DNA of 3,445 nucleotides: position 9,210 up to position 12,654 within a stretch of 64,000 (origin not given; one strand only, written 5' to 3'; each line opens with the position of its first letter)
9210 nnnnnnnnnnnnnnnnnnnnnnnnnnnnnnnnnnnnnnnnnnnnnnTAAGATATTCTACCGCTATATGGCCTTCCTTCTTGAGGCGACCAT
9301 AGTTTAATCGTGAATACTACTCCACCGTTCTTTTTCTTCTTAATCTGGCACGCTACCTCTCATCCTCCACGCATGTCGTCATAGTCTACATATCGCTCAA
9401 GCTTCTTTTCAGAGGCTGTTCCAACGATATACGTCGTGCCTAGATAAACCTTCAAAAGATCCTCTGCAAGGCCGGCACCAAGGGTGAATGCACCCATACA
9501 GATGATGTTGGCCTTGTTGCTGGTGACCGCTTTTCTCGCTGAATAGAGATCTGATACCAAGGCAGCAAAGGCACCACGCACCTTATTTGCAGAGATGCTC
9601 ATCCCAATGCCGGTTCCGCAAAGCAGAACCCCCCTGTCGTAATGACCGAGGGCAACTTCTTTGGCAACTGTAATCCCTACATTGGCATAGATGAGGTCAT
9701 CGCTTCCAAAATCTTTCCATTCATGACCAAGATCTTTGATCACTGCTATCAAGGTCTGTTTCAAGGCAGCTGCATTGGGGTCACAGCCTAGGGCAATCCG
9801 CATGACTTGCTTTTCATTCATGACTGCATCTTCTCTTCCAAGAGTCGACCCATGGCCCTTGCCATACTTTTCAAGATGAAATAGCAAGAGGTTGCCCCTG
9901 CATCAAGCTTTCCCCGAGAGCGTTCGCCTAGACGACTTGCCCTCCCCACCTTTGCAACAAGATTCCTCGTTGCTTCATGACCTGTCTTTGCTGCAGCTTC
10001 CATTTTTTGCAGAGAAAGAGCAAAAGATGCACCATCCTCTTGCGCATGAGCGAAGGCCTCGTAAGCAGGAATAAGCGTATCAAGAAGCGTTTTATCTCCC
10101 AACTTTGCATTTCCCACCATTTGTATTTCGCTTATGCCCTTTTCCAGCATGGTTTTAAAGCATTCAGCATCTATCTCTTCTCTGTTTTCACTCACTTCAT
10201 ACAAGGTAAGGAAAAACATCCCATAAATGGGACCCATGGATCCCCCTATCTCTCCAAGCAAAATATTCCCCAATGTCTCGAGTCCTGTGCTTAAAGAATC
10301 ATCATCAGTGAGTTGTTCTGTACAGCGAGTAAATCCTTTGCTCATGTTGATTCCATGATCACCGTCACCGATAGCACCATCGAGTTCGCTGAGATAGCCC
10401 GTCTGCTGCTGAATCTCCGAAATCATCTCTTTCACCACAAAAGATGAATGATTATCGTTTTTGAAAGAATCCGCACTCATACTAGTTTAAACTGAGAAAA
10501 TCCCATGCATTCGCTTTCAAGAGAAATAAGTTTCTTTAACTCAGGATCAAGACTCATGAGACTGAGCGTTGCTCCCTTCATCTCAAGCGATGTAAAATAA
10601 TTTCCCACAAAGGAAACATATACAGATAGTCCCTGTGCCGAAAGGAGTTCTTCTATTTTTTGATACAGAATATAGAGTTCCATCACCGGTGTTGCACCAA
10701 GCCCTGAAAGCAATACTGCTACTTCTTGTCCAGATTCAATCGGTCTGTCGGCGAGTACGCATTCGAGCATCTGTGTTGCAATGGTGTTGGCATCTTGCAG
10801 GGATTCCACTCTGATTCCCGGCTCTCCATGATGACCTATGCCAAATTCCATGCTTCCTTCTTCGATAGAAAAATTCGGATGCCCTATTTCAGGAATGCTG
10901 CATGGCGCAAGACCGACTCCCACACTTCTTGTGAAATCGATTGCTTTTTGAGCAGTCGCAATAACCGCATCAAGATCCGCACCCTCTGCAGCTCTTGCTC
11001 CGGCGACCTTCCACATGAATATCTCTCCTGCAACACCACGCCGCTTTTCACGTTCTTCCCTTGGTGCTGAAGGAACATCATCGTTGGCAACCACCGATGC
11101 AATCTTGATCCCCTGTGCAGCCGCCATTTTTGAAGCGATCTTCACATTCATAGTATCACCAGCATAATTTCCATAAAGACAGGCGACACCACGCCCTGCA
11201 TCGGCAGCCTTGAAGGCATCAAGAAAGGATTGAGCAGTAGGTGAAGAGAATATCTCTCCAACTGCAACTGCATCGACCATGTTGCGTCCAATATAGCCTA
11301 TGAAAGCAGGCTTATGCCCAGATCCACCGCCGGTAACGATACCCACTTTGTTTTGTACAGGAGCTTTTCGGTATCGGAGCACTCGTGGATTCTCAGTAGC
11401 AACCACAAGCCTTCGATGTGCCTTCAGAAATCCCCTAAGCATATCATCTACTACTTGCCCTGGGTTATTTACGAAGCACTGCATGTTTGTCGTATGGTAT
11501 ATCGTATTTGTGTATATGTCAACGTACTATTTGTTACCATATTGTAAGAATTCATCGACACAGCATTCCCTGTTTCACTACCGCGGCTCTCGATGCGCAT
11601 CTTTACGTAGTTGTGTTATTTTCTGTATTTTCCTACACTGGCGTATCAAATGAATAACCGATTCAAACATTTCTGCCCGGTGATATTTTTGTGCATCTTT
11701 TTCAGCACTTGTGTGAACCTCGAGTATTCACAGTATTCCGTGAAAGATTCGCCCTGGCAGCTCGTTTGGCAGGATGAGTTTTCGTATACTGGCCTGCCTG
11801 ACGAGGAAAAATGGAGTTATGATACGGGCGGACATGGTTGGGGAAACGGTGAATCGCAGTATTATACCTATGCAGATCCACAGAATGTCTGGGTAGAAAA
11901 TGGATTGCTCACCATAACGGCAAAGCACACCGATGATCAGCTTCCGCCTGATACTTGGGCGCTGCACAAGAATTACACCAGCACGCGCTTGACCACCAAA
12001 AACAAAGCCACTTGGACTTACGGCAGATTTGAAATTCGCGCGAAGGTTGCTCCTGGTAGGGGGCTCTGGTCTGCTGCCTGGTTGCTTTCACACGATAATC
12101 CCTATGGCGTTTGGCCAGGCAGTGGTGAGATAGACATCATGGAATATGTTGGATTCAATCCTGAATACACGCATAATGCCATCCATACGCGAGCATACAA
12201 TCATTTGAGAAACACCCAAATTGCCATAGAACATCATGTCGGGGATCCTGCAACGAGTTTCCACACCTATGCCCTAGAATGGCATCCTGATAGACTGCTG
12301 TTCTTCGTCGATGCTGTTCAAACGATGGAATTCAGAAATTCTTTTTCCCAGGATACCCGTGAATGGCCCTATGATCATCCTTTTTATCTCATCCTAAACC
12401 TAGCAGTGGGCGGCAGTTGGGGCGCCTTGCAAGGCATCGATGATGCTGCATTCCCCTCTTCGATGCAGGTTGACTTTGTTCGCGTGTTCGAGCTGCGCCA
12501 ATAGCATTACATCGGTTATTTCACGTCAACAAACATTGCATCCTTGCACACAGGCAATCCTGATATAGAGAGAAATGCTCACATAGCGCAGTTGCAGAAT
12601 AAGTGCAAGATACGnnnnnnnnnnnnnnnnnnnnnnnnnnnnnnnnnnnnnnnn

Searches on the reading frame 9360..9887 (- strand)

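Call 74: search_protein_families(library=pfam, proteins=[window:9360-9887:-], max_evalue=0.001)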
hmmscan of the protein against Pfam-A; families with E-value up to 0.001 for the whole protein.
window:9360-9887:- (175 aa): 1 family
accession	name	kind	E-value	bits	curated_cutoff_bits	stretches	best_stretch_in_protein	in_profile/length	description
PF02502.23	LacAB_rpiB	-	5e-38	130.6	24.7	1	31-164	1-136/138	Ribose/Galactose Isomerase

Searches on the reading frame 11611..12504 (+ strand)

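Call 74: search_protein_families(library=pfam, proteins=[window:11611-12504:+], max_evalue=0.001)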
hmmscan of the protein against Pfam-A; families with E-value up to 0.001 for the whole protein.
window:11611-12504:+ (297 aa): 2 families
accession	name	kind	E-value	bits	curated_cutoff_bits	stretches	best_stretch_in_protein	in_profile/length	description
PF00722.28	Glyco_hydro_16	-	2.3e-26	92.7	22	1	82-275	3-167/175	Glycosyl hydrolases family 16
PF03935.22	SKN1_KRE6_Sbg1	-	7.4e-10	38.3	30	1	211-294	359-450/501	Beta-glucan synthesis-associated protein SKN1/KRE6/Sbg1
